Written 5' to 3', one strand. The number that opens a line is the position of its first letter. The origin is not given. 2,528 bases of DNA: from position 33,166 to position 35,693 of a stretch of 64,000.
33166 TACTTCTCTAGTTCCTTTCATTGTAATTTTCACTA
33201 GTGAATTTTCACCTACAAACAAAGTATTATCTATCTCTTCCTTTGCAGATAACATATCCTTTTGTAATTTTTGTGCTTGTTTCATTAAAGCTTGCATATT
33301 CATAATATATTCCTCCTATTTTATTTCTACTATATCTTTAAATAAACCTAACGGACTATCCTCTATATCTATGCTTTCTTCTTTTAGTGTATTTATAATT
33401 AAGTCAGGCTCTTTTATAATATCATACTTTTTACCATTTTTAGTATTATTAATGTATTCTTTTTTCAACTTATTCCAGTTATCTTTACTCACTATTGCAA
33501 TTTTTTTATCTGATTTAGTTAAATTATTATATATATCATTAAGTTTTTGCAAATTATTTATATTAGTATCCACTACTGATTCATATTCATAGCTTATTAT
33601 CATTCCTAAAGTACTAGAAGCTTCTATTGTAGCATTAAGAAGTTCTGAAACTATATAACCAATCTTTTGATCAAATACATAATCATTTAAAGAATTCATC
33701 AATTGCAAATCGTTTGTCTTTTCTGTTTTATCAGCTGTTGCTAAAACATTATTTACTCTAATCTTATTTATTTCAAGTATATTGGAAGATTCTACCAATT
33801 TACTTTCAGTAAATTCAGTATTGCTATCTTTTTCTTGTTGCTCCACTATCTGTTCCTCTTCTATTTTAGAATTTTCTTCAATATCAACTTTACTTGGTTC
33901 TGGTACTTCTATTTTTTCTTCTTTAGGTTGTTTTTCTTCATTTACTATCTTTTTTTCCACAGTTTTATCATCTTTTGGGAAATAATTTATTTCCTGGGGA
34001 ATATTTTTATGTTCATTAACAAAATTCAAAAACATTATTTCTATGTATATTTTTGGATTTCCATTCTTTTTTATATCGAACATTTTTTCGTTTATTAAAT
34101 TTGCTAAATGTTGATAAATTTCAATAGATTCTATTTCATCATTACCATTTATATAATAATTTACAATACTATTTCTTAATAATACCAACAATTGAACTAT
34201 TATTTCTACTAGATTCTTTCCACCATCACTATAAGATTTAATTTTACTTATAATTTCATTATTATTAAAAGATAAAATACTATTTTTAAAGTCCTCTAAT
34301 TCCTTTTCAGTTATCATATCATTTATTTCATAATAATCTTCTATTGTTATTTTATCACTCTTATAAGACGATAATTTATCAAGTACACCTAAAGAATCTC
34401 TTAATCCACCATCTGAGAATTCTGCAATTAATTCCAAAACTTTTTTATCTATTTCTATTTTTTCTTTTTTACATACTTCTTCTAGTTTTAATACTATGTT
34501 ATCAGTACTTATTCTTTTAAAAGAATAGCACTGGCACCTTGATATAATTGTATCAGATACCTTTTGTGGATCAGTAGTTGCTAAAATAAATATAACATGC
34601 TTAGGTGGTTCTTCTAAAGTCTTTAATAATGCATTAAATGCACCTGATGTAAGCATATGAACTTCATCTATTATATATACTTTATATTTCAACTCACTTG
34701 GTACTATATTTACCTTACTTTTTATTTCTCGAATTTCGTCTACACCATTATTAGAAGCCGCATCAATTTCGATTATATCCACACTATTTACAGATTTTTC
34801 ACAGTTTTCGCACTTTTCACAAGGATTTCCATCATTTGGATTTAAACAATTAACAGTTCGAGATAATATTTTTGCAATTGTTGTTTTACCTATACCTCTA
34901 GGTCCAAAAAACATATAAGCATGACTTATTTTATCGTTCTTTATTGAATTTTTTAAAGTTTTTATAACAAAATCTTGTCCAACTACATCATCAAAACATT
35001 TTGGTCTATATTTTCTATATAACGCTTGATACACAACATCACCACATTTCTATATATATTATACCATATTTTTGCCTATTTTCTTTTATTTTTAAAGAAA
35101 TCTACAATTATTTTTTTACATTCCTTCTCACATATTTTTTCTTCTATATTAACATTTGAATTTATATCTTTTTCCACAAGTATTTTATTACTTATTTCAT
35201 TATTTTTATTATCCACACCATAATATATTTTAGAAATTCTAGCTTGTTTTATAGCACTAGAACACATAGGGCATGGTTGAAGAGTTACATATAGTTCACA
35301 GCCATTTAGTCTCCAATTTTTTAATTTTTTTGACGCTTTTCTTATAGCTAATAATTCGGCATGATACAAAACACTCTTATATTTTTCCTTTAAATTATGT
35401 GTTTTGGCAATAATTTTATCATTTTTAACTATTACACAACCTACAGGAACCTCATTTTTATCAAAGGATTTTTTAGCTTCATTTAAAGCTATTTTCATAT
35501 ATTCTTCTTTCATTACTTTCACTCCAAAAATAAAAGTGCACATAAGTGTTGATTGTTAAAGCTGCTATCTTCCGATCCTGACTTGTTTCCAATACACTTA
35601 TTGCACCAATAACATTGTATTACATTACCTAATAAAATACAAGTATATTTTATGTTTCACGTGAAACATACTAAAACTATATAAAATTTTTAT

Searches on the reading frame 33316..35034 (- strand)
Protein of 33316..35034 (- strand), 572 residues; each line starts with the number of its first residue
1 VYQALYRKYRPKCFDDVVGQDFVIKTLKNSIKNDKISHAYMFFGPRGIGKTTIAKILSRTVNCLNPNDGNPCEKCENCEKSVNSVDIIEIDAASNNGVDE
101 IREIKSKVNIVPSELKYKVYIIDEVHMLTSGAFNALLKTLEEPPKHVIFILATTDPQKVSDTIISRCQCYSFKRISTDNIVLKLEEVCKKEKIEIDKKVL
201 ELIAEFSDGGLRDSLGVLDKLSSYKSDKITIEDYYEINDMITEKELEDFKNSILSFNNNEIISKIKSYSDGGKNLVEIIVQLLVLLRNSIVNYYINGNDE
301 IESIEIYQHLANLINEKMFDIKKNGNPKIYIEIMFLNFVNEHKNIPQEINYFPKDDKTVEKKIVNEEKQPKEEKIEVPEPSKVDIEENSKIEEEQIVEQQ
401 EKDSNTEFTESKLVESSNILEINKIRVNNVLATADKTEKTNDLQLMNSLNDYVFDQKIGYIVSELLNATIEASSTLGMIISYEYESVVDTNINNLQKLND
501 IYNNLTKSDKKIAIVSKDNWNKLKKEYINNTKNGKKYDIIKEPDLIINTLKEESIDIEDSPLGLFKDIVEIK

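Call 7: search_protein_families(library=pfam, proteins=[window:33316-35034:-])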
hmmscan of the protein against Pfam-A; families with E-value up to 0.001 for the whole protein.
window:33316-35034:- (572 aa): 9 families
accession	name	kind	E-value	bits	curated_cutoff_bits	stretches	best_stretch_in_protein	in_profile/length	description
PF13177.12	DNA_pol3_delta2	-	3.5e-46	157.6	27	1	20-175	2-160/161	DNA polymerase III, delta subunit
PF00004.35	AAA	-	1.3e-11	45.5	21.2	1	41-168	2-124/131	ATPase family associated with various cellular activities (AAA)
PF21960.2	RCF1-5-like_lid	-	6.7e-08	32.8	27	1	184-216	3-36/43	RCF1/5-like, AAA+ ATPase lid domain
PF22608.2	DNAX_ATPase_lid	-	1.7e-07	31.3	27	1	180-219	2-41/49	DNA polymerase III clamp loader subunit, ATPase lid domain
PF13479.12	AAA_24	-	3e-07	30.9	27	1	40-136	5-84/195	AAA domain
PF05496.18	RuvB_N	-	6e-07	29.8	27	1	10-63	2-59/159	Holliday junction DNA helicase RuvB P-loop domain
PF13401.12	AAA_22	-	4.7e-05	24.1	27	0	41-153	9-122/130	AAA domain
PF07728.20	AAA_5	-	0.00014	22.3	22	0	41-142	3-92/139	AAA domain (dynein-related subfamily)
PF13173.12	AAA_14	-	0.0003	21.2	27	1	39-151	4-95/129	AAA domain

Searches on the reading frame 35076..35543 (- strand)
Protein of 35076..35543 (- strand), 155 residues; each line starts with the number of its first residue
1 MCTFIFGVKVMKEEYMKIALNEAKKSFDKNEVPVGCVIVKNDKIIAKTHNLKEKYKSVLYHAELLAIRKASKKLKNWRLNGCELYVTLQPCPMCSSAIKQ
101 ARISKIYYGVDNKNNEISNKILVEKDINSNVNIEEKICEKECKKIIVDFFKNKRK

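Call 7: search_protein_families(library=pfam, proteins=[window:35076-35543:-])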
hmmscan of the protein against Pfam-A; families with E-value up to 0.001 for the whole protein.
window:35076-35543:- (155 aa): 4 families
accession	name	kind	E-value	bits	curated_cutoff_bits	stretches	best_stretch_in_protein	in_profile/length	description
PF14437.12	MafB19-deam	-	2.6e-35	121.8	27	1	12-154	3-142/142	MafB19-like deaminase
PF00383.29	dCMP_cyt_deam_1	-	4.3e-31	107.3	25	1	12-109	4-101/102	Cytidine and deoxycytidylate deaminase zinc-binding region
PF14439.12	Bd3614-deam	-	1.8e-05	25.1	38.5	1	43-115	20-95/113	Bd3614-like deaminase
PF18750.7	SNAD4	-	0.0008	19.9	27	0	48-100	22-73/130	Secreted Novel AID/APOBEC-like Deaminase 4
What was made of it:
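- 35076..35513 (-): tadA. The likelier start is the ATG at 35513; the listed ORF runs to 35543. Pfam deaminase families (call 7).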

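Call 10: find_encoding_contigs(protein=window:35076-35543:-, flank=10000, max_places=10)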
Protein window:35076-35543:- (155 aa): 14 contigs read that carry it; 10 places shown.
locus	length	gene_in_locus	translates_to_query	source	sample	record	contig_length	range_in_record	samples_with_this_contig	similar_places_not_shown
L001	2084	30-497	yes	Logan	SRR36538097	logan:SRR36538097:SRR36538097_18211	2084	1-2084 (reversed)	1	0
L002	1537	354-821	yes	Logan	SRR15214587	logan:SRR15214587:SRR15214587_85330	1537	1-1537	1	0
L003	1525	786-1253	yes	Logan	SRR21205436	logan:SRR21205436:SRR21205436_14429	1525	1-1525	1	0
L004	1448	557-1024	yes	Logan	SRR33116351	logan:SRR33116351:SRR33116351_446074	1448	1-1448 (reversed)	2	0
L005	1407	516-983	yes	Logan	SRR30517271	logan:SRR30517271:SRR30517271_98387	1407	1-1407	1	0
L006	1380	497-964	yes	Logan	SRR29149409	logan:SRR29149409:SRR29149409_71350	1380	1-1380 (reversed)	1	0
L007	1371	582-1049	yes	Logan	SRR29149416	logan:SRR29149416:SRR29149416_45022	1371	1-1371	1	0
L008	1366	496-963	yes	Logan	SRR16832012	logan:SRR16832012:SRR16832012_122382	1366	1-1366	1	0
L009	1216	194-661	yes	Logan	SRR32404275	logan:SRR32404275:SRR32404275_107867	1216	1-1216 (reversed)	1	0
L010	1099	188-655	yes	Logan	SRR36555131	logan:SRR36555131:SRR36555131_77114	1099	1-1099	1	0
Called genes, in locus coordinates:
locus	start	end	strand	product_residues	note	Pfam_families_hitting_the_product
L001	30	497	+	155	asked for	PF00383:dCMP_cyt_deam_1, PF14437:MafB19-deam, PF14439:Bd3614-deam (weak)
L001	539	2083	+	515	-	?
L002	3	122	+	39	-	?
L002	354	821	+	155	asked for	PF00383:dCMP_cyt_deam_1, PF14437:MafB19-deam, PF14439:Bd3614-deam (weak)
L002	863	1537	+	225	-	?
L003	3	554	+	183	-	?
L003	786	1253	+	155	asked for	PF00383:dCMP_cyt_deam_1, PF14437:MafB19-deam, PF14439:Bd3614-deam (weak)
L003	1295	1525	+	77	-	?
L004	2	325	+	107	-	?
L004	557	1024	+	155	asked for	PF00383:dCMP_cyt_deam_1, PF14437:MafB19-deam, PF14439:Bd3614-deam (weak)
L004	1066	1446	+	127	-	?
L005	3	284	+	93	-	?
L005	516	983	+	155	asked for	PF00383:dCMP_cyt_deam_1, PF14437:MafB19-deam, PF14439:Bd3614-deam (weak)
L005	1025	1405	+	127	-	?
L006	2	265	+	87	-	?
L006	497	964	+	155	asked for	PF00383:dCMP_cyt_deam_1, PF14437:MafB19-deam, PF14439:Bd3614-deam (weak)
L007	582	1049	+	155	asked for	PF00383:dCMP_cyt_deam_1, PF14437:MafB19-deam, PF14439:Bd3614-deam (weak)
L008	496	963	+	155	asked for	PF00383:dCMP_cyt_deam_1, PF14437:MafB19-deam, PF14439:Bd3614-deam (weak)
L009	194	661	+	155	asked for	PF00383:dCMP_cyt_deam_1, PF14437:MafB19-deam, PF14439:Bd3614-deam (weak)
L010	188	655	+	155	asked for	PF00383:dCMP_cyt_deam_1, PF14437:MafB19-deam, PF14439:Bd3614-deam (weak)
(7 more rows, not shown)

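Call 13: find_related_loci(query=window:35076-35543:-, collection=genome_contigs, flank=10000)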
Query window:35076-35543:- (155 aa) in genome_contigs; peptide patterns used: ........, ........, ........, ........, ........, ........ (x = any residue, [..] = any of these).
272 stretches matched a pattern; 54 encode a relative of the query (tblastn E <= 1e-3); 54 distinct loci.
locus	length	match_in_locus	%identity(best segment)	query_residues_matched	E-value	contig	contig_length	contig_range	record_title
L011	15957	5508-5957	58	9-155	2e-54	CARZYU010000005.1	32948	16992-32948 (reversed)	MAG TPA_asm: uncultured Bacilli bacterium isolate MGBC142690 genome assembly, contig: MGBC142690.5, whole genome shotgun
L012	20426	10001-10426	57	15-154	1e-48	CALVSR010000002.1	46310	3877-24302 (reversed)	MAG: uncultured Bacilli bacterium isolate BRZ_GB__bin120 genome assembly, contig: BRZ_GB__NODE_1206_length_46310_cov_5.9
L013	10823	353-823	52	1-154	2e-48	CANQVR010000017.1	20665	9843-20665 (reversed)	MAG: uncultured Bacilli bacterium isolate Lapin-032__bin75 genome assembly, contig: Lapin-032__NODE_3941_length_20665_co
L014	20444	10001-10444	56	11-155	7e-47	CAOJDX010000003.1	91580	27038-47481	MAG TPA_asm: uncultured Clostridia bacterium isolate SRR15604606_bin.30_metawrap_v1.3_MAG genome assembly, contig: NODE.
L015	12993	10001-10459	50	4-154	3e-46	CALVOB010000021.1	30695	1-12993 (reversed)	MAG: uncultured Clostridia bacterium isolate E14__bin321 genome assembly, contig: E14__k127_3478777, whole genome shotgu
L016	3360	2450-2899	50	4-154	8e-44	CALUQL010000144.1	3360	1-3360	MAG: Candidatus Gastranaerophilales bacterium isolate BRZ_SL__bin62 genome assembly, contig: BRZ_SL__NODE_62415_length_3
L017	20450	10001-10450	51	2-154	5e-44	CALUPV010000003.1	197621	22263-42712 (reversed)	MAG: Candidatus Gastranaerophilales bacterium isolate BRZ_CG__bin87 genome assembly, contig: BRZ_CG__NODE_66_length_1976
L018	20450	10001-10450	51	2-154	2e-43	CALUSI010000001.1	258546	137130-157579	MAG: Candidatus Gastranaerophilales bacterium isolate BRZ_N__bin145 genome assembly, contig: BRZ_N__NODE_78_length_25854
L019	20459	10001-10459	54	4-154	1e-43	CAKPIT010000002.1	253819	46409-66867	MAG: uncultured Bacilli bacterium isolate REFINED_METABAT215_TOP10_CONTIGS_1500_ASSEMBLY_K77_MERGED__Nepal_MoBio_Fiber-H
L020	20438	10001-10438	48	13-155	3e-43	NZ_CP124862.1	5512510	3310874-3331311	Petroclostridium sp. X23 chromosome, complete genome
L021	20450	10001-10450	49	4-154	3e-43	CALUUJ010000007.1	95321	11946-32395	MAG: Candidatus Gastranaerophilales bacterium isolate BRZ_SM__bin97 genome assembly, contig: BRZ_SM__NODE_205_length_953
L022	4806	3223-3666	50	9-154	7e-43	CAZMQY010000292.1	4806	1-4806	MAG TPA_asm: uncultured Clostridium sp. isolate binchicken_co158_27 genome assembly, contig: NODE_13947_length_4806_cov_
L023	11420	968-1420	49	3-154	7e-43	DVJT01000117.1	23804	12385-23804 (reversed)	MAG TPA_asm: Candidatus Avigastranaerophilus faecigallinarum isolate 5572 CHK22__C166680_L23804_ERR2241687, whole genome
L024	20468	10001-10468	52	1-155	1e-42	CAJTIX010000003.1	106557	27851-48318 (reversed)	MAG TPA_asm: uncultured Bacilli bacterium isolate MGBC103251 genome assembly, contig: MGBC103251.3, whole genome shotgun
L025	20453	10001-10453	47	3-154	1e-42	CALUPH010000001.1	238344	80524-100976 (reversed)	MAG: Candidatus Gastranaerophilales bacterium isolate BRZ_CB__bin30 genome assembly, contig: BRZ_CB__NODE_23_length_2383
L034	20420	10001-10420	52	6-154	2e-40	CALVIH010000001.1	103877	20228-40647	MAG: uncultured Bacilli bacterium isolate BRZ_DH__bin66 genome assembly, contig: BRZ_DH__NODE_240_length_103877_cov_8.29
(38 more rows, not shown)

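Call 64: find_homologous_proteins(query=L034:808-2157:+, max_evalue=1e-100)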
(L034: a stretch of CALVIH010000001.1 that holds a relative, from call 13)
Query L034:808-2157:+ (450 aa): 7814 proteins with E <= 1e-100 among 8000 candidates; the best 120 are listed.
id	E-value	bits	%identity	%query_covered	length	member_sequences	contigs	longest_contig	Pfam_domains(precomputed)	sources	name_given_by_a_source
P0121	8.3e-287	969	97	100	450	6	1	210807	PF13173.13,PF11638.14,PF01695.24,PF00308.25,PF08299.18,PF00004.36,PF13401.13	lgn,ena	-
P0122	5.5e-286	966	96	100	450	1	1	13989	PF11638.14,PF01695.24,PF00308.25,PF08299.18,PF00004.36,PF13401.13,PF01637.25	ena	-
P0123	1.4e-284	962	96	100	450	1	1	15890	PF13173.13,PF11638.14,PF01695.24,PF00308.25,PF08299.18,PF13401.13,PF01637.25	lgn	-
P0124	1.7e-284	961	96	100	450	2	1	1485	PF13173.13,PF11638.14,PF01695.24,PF00308.25,PF08299.18,PF13401.13,PF01637.25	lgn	-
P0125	6.0e-284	960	96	100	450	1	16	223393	PF13173.13,PF11638.14,PF01695.24,PF00308.25,PF08299.18,PF13401.13,PF01637.25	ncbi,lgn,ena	-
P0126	4.6e-283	957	95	100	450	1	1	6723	PF13173.13,PF11638.14,PF01695.24,PF00308.25,PF08299.18,PF01637.25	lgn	-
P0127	2.4e-282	954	95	100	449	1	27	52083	PF11638.14,PF01695.24,PF00308.25,PF08299.18,PF00004.36,PF13401.13,PF01637.25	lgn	-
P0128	6.6e-282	953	95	100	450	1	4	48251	PF13173.13,PF11638.14,PF01695.24,PF00308.25,PF08299.18,PF13401.13,PF01637.25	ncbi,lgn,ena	-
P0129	7.4e-282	953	95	100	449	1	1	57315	PF11638.14,PF01695.24,PF00308.25,PF08299.18,PF00004.36,PF13401.13,PF01637.25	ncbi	-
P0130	8.2e-282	953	95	100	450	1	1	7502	PF13173.13,PF11638.14,PF01695.24,PF00308.25,PF08299.18,PF00004.36,PF13401.13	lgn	-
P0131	9.7e-282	952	95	100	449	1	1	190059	PF11638.14,PF01695.24,PF00308.25,PF08299.18,PF00004.36,PF13401.13,PF01637.25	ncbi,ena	-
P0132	1.7e-281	952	95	100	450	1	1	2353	PF13173.13,PF11638.14,PF01695.24,PF00308.25,PF08299.18,PF00004.36,PF13401.13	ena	-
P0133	1.7e-281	952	95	100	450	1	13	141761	PF13173.13,PF11638.14,PF01695.24,PF00308.25,PF08299.18,PF00004.36,PF13401.13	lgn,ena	-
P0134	2.0e-281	951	95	100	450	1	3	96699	PF13173.13,PF11638.14,PF01695.24,PF00308.25,PF08299.18,PF00004.36,PF13401.13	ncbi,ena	-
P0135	2.0e-281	951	95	100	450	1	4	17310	PF13173.13,PF11638.14,PF01695.24,PF00308.25,PF08299.18,PF00004.36,PF13401.13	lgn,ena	-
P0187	4.0e-273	924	92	100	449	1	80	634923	PF11638.14,PF01695.24,PF00308.25,PF08299.18,PF00004.36,PF13401.13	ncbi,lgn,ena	-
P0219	3.6e-265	898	88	100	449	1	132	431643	PF13173.13,PF11638.14,PF01695.24,PF00308.25,PF08299.18,PF00004.36,PF13401.13,PF01637.25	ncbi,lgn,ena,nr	ncbi:MAG: chromosomal replication initiator protein DnaA [Tenericutes bacterium]|nr:chromosomal repl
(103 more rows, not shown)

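Call 65: find_encoding_contigs(protein=P0121, flank=10000, max_places=2)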
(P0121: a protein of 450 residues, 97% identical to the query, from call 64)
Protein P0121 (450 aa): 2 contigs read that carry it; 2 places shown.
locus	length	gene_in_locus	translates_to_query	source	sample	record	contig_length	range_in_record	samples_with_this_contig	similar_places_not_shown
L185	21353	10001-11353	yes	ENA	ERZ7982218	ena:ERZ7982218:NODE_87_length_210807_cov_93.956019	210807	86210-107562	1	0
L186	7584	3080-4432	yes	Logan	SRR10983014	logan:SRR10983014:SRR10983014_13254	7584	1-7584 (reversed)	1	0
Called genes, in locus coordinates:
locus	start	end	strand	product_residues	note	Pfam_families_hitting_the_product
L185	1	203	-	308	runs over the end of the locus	PF08486:SpoIID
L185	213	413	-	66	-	PF06612:DUF1146 (weak)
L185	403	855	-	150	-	PF02502:LacAB_rpiB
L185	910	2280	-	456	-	-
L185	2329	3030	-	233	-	PF02527:GidB, PF13847:Methyltransf_31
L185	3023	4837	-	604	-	PF00890:FAD_binding_2 (faint), PF01134:GIDA, PF07992:Pyr_redox_2 (weak), PF21680:GIDA_C_1st, PF13932:SAM_GIDA_C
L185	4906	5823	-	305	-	PF17761:DUF1016_N, PF06250:YhcG_C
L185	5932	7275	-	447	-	PF10396:TrmE_N, PF12631:MnmE_helical, PF00350:Dynamin_N (faint), PF01926:MMR_HSR1, PF02421:FeoB_N, PF04548:AIG1 (weak)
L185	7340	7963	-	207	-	PF14804:Jag_N (weak), PF13083:KH_KhpA-B, PF01424:R3H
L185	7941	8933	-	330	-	PF02096:60KD_IMP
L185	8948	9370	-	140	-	PF00825:Ribonuclease_P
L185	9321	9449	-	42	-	PF00468:Ribosomal_L34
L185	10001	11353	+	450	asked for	PF11638:DnaA_N, PF01695:IstB_IS21, PF00308:Bac_DnaA, PF13173:AAA_14 (weak), PF13401:AAA_22 (faint), PF00004:AAA (weak), PF08299:Bac_DnaA_C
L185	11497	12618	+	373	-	PF00712:DNA_pol3_beta, PF02767:DNA_pol3_beta_2, PF02768:DNA_pol3_beta_3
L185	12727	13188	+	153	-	PF06338:ComK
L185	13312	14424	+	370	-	PF02463:SMC_N, PF13175:AAA_15 (faint), PF13476:AAA_23 (weak)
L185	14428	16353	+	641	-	PF02518:HATPase_c, PF00204:DNA_gyraseB, PF01751:Toprim, PF00986:DNA_gyraseB_C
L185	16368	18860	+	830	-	PF00521:DNA_topoisoIV, PF04762:Beta-prop_ELP1_1st (faint), PF03989:DNA_gyraseA_C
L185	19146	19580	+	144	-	PF00383:dCMP_cyt_deam_1, PF14437:MafB19-deam, PF14439:Bd3614-deam (weak)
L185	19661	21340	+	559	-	PF13177:DNA_pol3_delta2, PF00004:AAA, PF07728:AAA_5 (faint), PF21960:RCF1-5-like_lid (weak), PF22608:DNAX_ATPase_lid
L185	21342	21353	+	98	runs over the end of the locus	PF02575:YbaB_DNA_bd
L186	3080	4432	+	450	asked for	PF11638:DnaA_N, PF01695:IstB_IS21, PF00308:Bac_DnaA, PF13173:AAA_14 (weak), PF13401:AAA_22 (faint), PF00004:AAA (weak), PF08299:Bac_DnaA_C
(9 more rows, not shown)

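Call 66: find_encoding_contigs(protein=P0219, flank=10000, max_places=2)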
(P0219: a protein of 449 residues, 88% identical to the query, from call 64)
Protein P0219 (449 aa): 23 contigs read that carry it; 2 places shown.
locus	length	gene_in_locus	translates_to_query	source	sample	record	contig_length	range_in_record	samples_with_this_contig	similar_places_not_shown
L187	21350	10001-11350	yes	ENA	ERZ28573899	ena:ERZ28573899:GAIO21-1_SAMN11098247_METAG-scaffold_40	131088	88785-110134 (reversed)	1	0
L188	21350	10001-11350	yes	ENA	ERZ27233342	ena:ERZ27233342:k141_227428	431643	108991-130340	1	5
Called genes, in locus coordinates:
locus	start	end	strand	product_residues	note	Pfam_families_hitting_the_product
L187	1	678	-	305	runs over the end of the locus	PF08486:SpoIID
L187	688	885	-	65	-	PF06612:DUF1146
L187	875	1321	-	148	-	PF02502:LacAB_rpiB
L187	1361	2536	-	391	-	-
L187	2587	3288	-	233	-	PF02527:GidB, PF05175:MTS (faint), PF13847:Methyltransf_31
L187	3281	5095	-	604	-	PF00890:FAD_binding_2 (faint), PF01134:GIDA, PF07992:Pyr_redox_2 (weak), PF12831:FAD_oxidored (weak), PF21680:GIDA_C_1st, PF13932:SAM_GIDA_C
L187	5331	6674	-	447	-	PF10396:TrmE_N, PF12631:MnmE_helical, PF03193:RsgA_GTPase (faint), PF00350:Dynamin_N (faint), PF01926:MMR_HSR1, PF02421:FeoB_N, PF04548:AIG1 (weak)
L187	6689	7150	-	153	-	PF00383:dCMP_cyt_deam_1, PF14437:MafB19-deam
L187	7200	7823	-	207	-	PF14804:Jag_N, PF07650:KH_2 (weak), PF13083:KH_KhpA-B, PF01424:R3H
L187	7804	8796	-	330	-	PF02096:60KD_IMP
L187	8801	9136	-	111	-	PF00825:Ribonuclease_P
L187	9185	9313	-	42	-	PF00468:Ribosomal_L34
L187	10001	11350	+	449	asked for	PF01637:ATPase_2 (faint), PF11638:DnaA_N (weak), PF00308:Bac_DnaA, PF01695:IstB_IS21, PF13173:AAA_14 (weak), PF13401:AAA_22 (faint), PF00004:AAA (faint), PF08299:Bac_DnaA_C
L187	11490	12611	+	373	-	PF00712:DNA_pol3_beta, PF02767:DNA_pol3_beta_2, PF02768:DNA_pol3_beta_3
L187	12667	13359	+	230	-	PF02578:Cu-oxidase_4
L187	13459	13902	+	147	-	PF06338:ComK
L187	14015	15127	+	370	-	PF02463:SMC_N, PF13175:AAA_15 (weak), PF13476:AAA_23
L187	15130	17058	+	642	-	PF02518:HATPase_c, PF00204:DNA_gyraseB, PF01751:Toprim, PF00986:DNA_gyraseB_C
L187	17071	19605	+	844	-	PF00521:DNA_topoisoIV, PF03989:DNA_gyraseA_C, PF04762:Beta-prop_ELP1_1st (faint), PF03989:DNA_gyraseA_C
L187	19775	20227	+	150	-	PF00383:dCMP_cyt_deam_1, PF14437:MafB19-deam, PF14439:Bd3614-deam (weak)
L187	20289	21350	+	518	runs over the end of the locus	PF05496:RuvB_N (faint), PF06068:TIP49 (faint), PF13177:DNA_pol3_delta2, PF00004:AAA, PF13401:AAA_22 (faint), PF21960:RCF1-5-like_lid (faint), PF22608:DNAX_ATPase_lid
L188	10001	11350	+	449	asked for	PF01637:ATPase_2 (faint), PF11638:DnaA_N (weak), PF00308:Bac_DnaA, PF01695:IstB_IS21, PF13173:AAA_14 (weak), PF13401:AAA_22 (faint), PF00004:AAA (faint), PF08299:Bac_DnaA_C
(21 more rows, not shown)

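Call 68: search_protein_families(library=pfam, proteins=[L185:910-2280:-, L187:1361-2536:-], max_evalue=1)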
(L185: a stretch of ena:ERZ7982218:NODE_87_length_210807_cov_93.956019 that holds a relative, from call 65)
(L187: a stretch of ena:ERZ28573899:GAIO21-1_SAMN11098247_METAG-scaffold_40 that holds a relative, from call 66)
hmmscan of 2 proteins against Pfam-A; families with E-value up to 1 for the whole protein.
L185:910-2280:- (456 aa): 1 family
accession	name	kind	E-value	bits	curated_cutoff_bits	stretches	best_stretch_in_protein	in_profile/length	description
PF15092.11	UPF0728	-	0.25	11.6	27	1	414-453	18-57/88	Uncharacterised protein family UPF0728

L187:1361-2536:- (391 aa): 0 families
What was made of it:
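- Tried and rejected: The 384-456-aa protein that replaces noc-parA-parB after gidB in the NBS-free lineage: no Pfam match even at E up to 1 (call 68).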

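Call 78: find_encoding_contigs(protein=P0187, flank=10000, max_places=1)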
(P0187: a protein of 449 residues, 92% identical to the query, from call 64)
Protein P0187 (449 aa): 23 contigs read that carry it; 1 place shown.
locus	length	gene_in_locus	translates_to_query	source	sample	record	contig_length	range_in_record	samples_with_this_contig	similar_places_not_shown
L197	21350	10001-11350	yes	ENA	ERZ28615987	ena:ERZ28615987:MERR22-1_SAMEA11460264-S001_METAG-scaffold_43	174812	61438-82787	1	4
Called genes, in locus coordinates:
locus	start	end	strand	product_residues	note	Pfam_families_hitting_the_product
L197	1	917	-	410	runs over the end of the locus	-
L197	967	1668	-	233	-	PF02527:GidB, PF03848:TehB (faint), PF13847:Methyltransf_31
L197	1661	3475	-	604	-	PF01134:GIDA, PF21680:GIDA_C_1st, PF13932:SAM_GIDA_C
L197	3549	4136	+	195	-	PF14317:YcxB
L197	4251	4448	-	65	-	-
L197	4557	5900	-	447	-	PF10396:TrmE_N, PF12631:MnmE_helical, PF03193:RsgA_GTPase (faint), PF00350:Dynamin_N (faint), PF01926:MMR_HSR1, PF02421:FeoB_N, PF04548:AIG1 (weak)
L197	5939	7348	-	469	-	-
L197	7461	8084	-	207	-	PF14804:Jag_N (faint), PF13083:KH_KhpA-B, PF01424:R3H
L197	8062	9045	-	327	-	PF02096:60KD_IMP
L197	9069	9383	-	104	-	PF00825:Ribonuclease_P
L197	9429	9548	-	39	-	PF00468:Ribosomal_L34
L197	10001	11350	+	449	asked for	PF11638:DnaA_N, PF01695:IstB_IS21, PF00308:Bac_DnaA, PF13401:AAA_22 (faint), PF00004:AAA (faint), PF08299:Bac_DnaA_C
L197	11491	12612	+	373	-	PF00712:DNA_pol3_beta, PF02767:DNA_pol3_beta_2, PF02768:DNA_pol3_beta_3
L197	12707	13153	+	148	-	PF06338:ComK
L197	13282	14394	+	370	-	PF02463:SMC_N, PF11398:DUF2813 (faint), PF13175:AAA_15 (faint), PF13476:AAA_23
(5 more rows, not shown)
